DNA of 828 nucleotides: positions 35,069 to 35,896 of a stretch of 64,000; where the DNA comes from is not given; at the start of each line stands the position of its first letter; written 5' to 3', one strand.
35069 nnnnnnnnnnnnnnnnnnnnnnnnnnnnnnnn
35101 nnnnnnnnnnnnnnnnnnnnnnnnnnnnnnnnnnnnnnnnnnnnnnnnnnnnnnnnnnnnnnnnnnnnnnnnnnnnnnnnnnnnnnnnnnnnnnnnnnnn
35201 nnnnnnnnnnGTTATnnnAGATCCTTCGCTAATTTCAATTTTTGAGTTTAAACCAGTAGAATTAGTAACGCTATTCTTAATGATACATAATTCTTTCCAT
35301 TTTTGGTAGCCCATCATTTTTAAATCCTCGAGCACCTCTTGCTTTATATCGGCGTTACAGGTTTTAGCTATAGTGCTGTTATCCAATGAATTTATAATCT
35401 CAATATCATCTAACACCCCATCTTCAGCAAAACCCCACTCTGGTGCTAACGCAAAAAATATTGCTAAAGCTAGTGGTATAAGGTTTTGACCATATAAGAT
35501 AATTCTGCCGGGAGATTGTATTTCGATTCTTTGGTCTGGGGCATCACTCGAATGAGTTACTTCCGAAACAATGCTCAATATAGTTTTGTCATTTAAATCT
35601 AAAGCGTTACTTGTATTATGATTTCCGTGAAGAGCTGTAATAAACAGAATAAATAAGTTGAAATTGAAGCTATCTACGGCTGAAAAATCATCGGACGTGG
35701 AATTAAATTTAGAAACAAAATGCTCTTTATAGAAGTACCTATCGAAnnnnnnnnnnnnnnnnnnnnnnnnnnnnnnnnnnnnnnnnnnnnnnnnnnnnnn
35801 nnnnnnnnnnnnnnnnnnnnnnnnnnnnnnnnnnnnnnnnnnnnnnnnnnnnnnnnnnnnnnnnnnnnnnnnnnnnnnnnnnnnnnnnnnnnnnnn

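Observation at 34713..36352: Tightly coupled 378-aa + 165-aa gene pair of unknown function between integrase and tRNA: candidate two-gene defence cargo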

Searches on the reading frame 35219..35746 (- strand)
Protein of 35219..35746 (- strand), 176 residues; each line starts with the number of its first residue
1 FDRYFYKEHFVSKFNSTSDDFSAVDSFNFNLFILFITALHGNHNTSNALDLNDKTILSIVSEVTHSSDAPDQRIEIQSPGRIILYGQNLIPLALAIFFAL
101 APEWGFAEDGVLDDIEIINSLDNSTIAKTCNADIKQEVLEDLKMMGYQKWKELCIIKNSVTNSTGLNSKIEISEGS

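Call 85: predict_structure(alignment_id=A7)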
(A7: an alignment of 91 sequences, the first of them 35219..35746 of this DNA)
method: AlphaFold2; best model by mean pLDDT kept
length: 176 residues; sequences in the alignment: 91
mean_pLDDT: 88.8   pTM: 0.86
mean pLDDT of the five models: 88.8, 88.8, 88.4, 88.2, 87.5
residues with pLDDT >= 90: 111; 70-90: 55; 50-70: 10; < 50: 0
segments of 3 or more residues with pLDDT < 50: none
pLDDT, mean of each block of 10 residues (from residue 1): 82 95 97 96 80 94 87 91 95 95 67 83 81 89 91 94 95 85
secondary structure, 60 per line:
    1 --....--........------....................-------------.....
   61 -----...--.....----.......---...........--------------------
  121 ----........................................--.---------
elements in order: E3-6 E9-16 H23-42 H56-60 E71-75 E80-86 H90-100 H125-164
